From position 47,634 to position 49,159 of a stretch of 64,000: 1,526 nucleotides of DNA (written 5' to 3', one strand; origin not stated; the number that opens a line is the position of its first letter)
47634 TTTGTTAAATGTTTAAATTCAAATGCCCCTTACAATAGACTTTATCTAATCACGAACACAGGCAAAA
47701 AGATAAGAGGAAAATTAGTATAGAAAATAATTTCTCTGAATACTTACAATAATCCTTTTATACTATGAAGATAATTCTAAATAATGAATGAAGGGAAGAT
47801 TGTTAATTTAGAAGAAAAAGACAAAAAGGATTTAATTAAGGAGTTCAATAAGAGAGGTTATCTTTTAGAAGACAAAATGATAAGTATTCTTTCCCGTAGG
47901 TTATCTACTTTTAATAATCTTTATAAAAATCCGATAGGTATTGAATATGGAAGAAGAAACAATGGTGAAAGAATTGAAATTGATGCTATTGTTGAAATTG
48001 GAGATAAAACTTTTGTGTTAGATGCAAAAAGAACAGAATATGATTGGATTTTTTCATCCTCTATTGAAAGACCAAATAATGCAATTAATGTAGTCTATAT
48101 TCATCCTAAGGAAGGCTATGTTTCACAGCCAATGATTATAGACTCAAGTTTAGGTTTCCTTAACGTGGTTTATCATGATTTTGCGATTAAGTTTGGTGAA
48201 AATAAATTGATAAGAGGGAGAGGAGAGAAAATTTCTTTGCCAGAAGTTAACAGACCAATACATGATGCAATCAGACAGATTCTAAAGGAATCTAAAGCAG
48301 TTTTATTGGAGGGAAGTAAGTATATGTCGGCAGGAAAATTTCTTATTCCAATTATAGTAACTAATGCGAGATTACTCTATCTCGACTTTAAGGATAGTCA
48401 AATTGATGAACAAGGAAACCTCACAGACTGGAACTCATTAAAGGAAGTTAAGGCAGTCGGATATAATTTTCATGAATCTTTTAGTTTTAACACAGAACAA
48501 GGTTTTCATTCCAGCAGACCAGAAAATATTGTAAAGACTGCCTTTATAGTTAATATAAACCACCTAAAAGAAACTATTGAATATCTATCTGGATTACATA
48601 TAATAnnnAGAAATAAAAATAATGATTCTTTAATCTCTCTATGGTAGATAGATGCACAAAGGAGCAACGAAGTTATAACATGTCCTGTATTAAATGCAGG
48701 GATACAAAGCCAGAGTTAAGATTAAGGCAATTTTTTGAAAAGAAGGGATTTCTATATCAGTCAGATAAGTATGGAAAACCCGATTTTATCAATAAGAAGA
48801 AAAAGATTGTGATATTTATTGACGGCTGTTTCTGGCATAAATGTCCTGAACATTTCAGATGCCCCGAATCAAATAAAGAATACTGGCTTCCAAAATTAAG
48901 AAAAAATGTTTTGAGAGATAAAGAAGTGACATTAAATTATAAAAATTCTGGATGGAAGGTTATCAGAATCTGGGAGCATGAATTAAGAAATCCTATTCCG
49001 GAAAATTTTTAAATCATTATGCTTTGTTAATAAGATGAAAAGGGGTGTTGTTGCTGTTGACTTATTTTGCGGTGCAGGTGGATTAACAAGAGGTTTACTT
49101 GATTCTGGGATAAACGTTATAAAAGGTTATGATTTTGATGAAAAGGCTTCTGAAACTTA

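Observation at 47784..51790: Four-gene block on the integrated element: PD-(D/E)xK nuclease, Vsr, Dcm and a MORC-like GHKL ATPase fused to a TIGR02391-like domain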

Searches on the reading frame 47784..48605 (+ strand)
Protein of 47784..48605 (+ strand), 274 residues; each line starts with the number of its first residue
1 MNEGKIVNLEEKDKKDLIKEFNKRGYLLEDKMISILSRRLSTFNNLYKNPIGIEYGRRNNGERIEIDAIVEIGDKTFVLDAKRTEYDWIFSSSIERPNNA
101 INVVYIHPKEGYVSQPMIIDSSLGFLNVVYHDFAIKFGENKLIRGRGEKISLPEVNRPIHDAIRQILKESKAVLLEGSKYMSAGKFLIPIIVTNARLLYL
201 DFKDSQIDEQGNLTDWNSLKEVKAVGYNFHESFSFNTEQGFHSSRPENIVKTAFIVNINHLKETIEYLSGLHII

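Call 4: search_protein_families(library=pfam, proteins=[window:47784-48605:+], max_evalue=0.01)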
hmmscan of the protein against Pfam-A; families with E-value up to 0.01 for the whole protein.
window:47784-48605:+ (274 aa): 0 families

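Call 6: search_protein_families(library=padloc, proteins=[window:47784-48605:+], max_evalue=0.01)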
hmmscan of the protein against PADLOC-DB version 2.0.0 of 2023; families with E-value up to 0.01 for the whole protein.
window:47784-48605:+ (274 aa): 0 families

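Call 7: search_protein_families(library=ncbifam, proteins=[window:47784-48605:+], max_evalue=0.01)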
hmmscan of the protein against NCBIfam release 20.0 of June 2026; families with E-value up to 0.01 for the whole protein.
window:47784-48605:+ (274 aa): 0 families

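Call 11: find_homologous_proteins(query=window:47784-48605:+, max_evalue=0.001)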
Query window:47784-48605:+ (274 aa): 13 proteins with E <= 0.001 among 572 candidates.
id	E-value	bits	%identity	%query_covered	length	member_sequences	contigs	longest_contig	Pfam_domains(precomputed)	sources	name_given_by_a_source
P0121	3.4e-176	602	100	100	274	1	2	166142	-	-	-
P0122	1.0e-88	316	58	96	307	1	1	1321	-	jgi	-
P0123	5.0e-83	297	54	99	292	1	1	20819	-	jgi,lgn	-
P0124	1.7e-82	295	55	96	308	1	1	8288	-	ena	-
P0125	2.2e-82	295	53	97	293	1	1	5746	-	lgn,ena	-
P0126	1.9e-81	292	53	97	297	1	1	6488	-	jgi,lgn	-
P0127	1.0e-78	283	54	98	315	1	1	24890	-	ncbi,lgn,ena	-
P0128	8.4e-78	280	51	98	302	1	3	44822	-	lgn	-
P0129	1.3e-77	279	52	97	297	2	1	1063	-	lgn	-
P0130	8.2e-77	276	56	89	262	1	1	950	-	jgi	-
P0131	8.9e-73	263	53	88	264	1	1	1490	-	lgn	-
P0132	2.9e-37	147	49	57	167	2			-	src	-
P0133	1.9e-30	125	35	95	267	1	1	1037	-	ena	-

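Call 30: find_encoding_contigs(protein=P0128, flank=6000, max_places=3)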
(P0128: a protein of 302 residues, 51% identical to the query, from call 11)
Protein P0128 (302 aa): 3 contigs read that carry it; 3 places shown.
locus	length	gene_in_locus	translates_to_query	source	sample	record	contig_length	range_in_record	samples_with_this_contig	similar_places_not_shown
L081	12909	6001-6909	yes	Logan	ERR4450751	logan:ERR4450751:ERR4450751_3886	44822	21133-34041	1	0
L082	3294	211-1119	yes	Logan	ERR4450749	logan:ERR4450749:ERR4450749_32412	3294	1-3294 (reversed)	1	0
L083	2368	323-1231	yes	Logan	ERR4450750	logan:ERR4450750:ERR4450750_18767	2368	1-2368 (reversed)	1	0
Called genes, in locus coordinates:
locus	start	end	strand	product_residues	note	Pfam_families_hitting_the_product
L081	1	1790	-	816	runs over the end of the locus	PF16158:N_BRCA1_IG (faint), PF17957:Big_7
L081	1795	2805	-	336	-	PF05343:Peptidase_M42, PF01546:Peptidase_M20 (weak), PF04389:Peptidase_M28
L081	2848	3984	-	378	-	PF09997:DUF2238, PF04326:SLFN_AlbA_2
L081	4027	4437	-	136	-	-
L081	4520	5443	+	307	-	PF00350:Dynamin_N (faint), PF01926:MMR_HSR1, PF02421:FeoB_N (weak)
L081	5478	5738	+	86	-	-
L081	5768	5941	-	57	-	-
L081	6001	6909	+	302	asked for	-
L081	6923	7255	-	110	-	-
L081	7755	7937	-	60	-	-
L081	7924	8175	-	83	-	-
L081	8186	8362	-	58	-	-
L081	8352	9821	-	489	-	PF27228:MTBMA_p00010_2nd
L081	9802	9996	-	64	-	-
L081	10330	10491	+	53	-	-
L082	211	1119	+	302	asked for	-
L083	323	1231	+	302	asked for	-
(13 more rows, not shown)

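Call 31: find_encoding_contigs(protein=P0127, flank=6000, max_places=3)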
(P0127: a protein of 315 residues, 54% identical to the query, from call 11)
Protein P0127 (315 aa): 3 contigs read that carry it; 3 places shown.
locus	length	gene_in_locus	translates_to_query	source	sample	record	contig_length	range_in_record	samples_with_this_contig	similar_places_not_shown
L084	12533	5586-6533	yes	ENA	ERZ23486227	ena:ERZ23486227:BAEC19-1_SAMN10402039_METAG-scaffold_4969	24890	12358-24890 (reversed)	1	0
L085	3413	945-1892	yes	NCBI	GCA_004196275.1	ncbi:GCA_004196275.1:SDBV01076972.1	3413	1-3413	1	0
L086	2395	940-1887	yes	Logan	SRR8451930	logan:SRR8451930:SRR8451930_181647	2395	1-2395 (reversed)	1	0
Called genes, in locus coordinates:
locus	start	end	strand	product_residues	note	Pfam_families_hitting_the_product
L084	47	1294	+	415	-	PF00749:tRNA-synt_1c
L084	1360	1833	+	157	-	-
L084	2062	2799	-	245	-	PF01978:TrmB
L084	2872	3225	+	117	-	-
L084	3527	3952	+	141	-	-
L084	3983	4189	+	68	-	-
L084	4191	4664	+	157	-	PF13392:HNH_3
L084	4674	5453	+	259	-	-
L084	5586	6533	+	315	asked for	-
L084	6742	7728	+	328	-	PF01866:Diphthamide_syn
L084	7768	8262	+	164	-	PF01047:MarR, PF13412:HTH_24 (weak), PF24034:DUF7343, PF12802:MarR_2 (weak)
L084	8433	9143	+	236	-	PF13462:Thioredoxin_4, PF13098:Thioredoxin_2 (faint), PF01323:DSBA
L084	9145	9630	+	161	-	-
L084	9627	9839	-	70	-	-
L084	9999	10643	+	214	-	-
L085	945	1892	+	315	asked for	-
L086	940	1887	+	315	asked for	-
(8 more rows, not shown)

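Call 32: find_encoding_contigs(protein=P0123, flank=6000, max_places=3)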
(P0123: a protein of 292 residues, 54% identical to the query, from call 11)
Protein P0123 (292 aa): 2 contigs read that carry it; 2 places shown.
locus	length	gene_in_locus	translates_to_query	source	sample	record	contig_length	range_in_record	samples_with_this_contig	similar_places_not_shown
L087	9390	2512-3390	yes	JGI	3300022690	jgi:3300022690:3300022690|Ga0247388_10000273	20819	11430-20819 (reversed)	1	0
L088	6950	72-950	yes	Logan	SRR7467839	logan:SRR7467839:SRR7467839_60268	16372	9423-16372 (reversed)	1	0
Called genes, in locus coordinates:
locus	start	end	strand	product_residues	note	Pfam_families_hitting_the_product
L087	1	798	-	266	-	?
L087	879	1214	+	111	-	PF00856:SET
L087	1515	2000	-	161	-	-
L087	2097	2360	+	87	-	-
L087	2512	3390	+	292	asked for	-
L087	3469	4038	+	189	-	PF03352:Adenine_glyco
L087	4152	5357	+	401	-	PF07690:MFS_1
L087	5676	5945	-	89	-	PF14947:HTH_45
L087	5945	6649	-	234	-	-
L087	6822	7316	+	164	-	-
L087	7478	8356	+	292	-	PF00561:Abhydrolase_1, PF12697:Abhydrolase_6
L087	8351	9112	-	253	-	-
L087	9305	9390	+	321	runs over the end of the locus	PF01078:Mg_chelatase (faint), PF05496:RuvB_N (weak), PF13173:AAA_14 (weak), PF00004:AAA, PF13177:DNA_pol3_delta2, PF25361:AAA_lid_RFC1, PF08542:Rep_fac_C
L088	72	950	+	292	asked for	-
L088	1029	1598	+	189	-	PF03352:Adenine_glyco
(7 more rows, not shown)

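Call 38: search_solved_structures(query=A2, max_evalue=10)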
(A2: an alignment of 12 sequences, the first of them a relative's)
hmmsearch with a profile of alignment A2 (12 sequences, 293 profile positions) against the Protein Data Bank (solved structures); distinct sequences matched with E-value up to 10: 0.

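Call 42: predict_structure(alignment_id=A2)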
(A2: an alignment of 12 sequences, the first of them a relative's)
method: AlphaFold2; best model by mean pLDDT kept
length: 274 residues; sequences in the alignment: 12
mean_pLDDT: 76.8   pTM: 0.80
mean pLDDT of the five models: 76.8, 76.4, 75.6, 69.2, 41.3
residues with pLDDT >= 90: 46; 70-90: 165; 50-70: 31; < 50: 32
segments of 3 or more residues with pLDDT < 50: 44-62, 231-241
pLDDT, mean of each block of 10 residues (from residue 1): 72 88 81 77 44 36 62 87 89 72 83 80 76 85 81 78 88 78 86 93 88 86 85 41 62 92 88 70
secondary structure, 60 per line:
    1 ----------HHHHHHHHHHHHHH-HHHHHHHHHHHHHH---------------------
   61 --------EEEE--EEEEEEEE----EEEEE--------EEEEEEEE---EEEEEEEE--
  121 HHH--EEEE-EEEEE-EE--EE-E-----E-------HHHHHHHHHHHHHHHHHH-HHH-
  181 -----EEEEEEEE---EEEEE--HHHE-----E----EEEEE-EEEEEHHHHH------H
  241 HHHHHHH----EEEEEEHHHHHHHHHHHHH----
elements in order: H11-24 H26-39 E69-72 E75-82 E87-91 E100-107 E111-118 E126-129 E131-135 H158-175 E186-193 E197-201 E218-222 E224-228 H229-233 H240-247 E252-257 H258-270

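Call 46: fold_search(model_id=the predicted structure, library=pdb)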
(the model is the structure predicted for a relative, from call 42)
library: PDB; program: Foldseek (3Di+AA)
matches with E <= 10: 362; with E <= 0.001: 0
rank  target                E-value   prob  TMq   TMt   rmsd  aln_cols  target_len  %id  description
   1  1wdi                  7.0e-02  0.09  0.14  0.13  24.5       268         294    8  Crystal Structure Of TT0907 From Thermus Thermophilus HB8 (released 2004-11-17)
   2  8bdu_A                2.8e-01  0.03  0.09  0.14  16.2       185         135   10  H33 variant of DoBi scaffold based on PIH1D1 N-terminal domain (released 2023-08-16)
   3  8bdu_B                4.0e-01  0.03  0.09  0.15  16.1       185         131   10  H33 variant of DoBi scaffold based on PIH1D1 N-terminal domain (released 2023-08-16)
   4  3nty                  4.9e-01  0.04  0.12  0.11  14.9       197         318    7  Crystal structure of AKR1C1 in complex with NADP and 5-Phenyl,3-chlorosalicylic acid (released 2011-04-13)
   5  3oj6_A                5.2e-01  0.04  0.09  0.16  17.0       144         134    8  Crystal structure of Blasticidin S Deaminase from Coccidioides Immitis (released 2010-09-15)
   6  7wz3_e                5.5e-01  0.02  0.09  0.05  20.5       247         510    9  Cryo-EM structure of human TRiC-tubulin-S1 state (released 2023-02-22)
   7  1afs_A                6.2e-01  0.05  0.13  0.12  15.7       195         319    8  RECOMBINANT RAT LIVER 3-ALPHA-HYDROXYSTEROID DEHYDROGENASE (3-ALPHA-HSD) COMPLEXED WITH NADP AND TESTOSTERONE (released 1997-10-08)
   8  4cv4                  6.2e-01  0.01  0.08  0.13  16.0       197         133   11  PIH N-terminal domain (released 2014-05-14)
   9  8zd4_B                7.0e-01  0.03  0.08  0.08  16.1        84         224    7  Cryo-EM structure of the gdTCR-ECD (released 2025-05-07)
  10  1j96_A                7.9e-01  0.03  0.13  0.11  15.0       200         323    8  Human 3alpha-HSD type 3 in Ternary Complex with NADP and Testosterone (released 2002-05-23)
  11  1v8m                  8.9e-01  0.04  0.14  0.22  14.9       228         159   10  Crystal structure analysis of ADP-ribose pyrophosphatase complexed with ADP-ribose and Gd (released 2004-10-19)
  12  3oj6_C                8.9e-01  0.03  0.09  0.17  17.1       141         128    7  Crystal structure of Blasticidin S Deaminase from Coccidioides Immitis (released 2010-09-15)
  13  3fjn_B                8.9e-01  0.03  0.13  0.12  14.9       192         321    9  The crystal structure of 17-alpha hydroxysteroid dehydrogenase Y224D mutant. (released 2009-11-24)
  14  1ry0_A                9.4e-01  0.03  0.12  0.11  14.8       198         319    6  Structure of prostaglandin F synthase with prostaglandin D2 (released 2004-11-02)
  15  8ib8_P                9.4e-01  0.01  0.09  0.05  20.8       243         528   10  Human TRiC-PhLP2A-actin complex in the closed state (released 2023-12-20)
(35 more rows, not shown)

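Call 58: search_protein_families(library=phrogs, proteins=[window:47784-48605:+], max_evalue=0.01)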
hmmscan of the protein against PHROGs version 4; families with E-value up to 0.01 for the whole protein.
window:47784-48605:+ (274 aa): 0 families

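Call 74: fold_search(model_id=the predicted structure, library=viral)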
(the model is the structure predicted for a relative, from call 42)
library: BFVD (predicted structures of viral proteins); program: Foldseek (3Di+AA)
matches with E <= 10: 449; with E <= 0.001: 0
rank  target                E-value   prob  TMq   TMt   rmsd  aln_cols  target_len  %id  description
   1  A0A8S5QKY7            1.3e-01  0.12  0.19  0.21  18.5       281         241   10  Exonuclease V [CrAss-like virus sp. ctYsL76]
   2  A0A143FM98            1.6e-01  0.03  0.09  0.10  24.0       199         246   10  (no name in the UniProt tables at hand)
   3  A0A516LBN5            3.3e-01  0.03  0.11  0.13  18.6       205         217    8  (no name in the UniProt tables at hand)
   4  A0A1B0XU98            4.3e-01  0.04  0.11  0.10  23.9       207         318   15  (no name in the UniProt tables at hand)
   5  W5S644                4.8e-01  0.03  0.11  0.16  17.1       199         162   10  NUDIX hydrolase [Pithovirus sibericum]
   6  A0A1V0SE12            5.8e-01  0.04  0.14  0.12  16.7       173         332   10  Uncharacterized protein [Indivirus ILV1]
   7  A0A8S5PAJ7            5.8e-01  0.03  0.12  0.05  19.1       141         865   17  Uncharacterized protein [Siphoviridae sp. ctsfh5]
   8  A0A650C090            5.8e-01  0.01  0.06  0.05  15.3       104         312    8  ORF23 [Fowl aviadenovirus E]
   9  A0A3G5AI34            6.1e-01  0.13  0.08  0.24  13.8        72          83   12  Uncharacterized protein [Sylvanvirus sp.]
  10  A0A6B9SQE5            7.3e-01  0.05  0.09  0.20  17.9       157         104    8  Uncharacterized protein [Escherichia phage Ec_Makalu_003]
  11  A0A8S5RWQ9            7.8e-01  0.18  0.28  0.29  10.8       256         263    8  Nuclease-related domain protein [Siphoviridae sp. ctHip2]
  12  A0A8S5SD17            7.8e-01  0.04  0.11  0.14  22.5       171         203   12  Uncharacterized protein (Fragment) [Myoviridae sp. ctuim2]
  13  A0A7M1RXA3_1          7.8e-01  0.02  0.10  0.04  13.5       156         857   10  Uncharacterized protein [uncultured phage cr108_1]
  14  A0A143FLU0            7.8e-01  0.01  0.07  0.05  29.7       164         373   12  (no name in the UniProt tables at hand)
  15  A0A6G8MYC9            9.4e-01  0.02  0.06  0.10  18.4        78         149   13  Uncharacterized protein [Cedratvirus kamchatka]
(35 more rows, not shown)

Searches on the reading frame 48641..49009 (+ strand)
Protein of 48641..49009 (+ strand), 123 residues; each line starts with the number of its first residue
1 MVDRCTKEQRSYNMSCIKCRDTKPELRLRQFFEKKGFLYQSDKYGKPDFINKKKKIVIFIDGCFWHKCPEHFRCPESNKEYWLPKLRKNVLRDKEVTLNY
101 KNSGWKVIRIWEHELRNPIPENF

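Call 4: search_protein_families(library=pfam, proteins=[window:48641-49009:+], max_evalue=0.01)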
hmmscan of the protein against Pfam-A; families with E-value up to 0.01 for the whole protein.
window:48641-49009:+ (123 aa): 1 family
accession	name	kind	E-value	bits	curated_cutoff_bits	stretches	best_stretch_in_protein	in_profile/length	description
PF03852.21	Vsr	-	1.8e-21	76.2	27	1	3-67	2-69/74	DNA mismatch endonuclease Vsr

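Call 6: search_protein_families(library=padloc, proteins=[window:48641-49009:+], max_evalue=0.01)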
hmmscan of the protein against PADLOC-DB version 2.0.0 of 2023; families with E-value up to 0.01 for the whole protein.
window:48641-49009:+ (123 aa): 1 family
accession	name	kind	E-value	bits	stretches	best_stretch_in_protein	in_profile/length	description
PDLC03397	Vsr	-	9.3e-22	75.8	1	1-116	1-120/156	Type II nicking endonuclease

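Call 7: search_protein_families(library=ncbifam, proteins=[window:48641-49009:+], max_evalue=0.01)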
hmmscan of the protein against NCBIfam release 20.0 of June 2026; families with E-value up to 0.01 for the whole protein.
window:48641-49009:+ (123 aa): 1 family
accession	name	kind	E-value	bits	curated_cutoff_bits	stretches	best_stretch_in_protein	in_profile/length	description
TIGR00632.1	vsr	subfamily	7.2e-38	129.5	97.85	1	1-114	1-119/119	DNA mismatch endonuclease Vsr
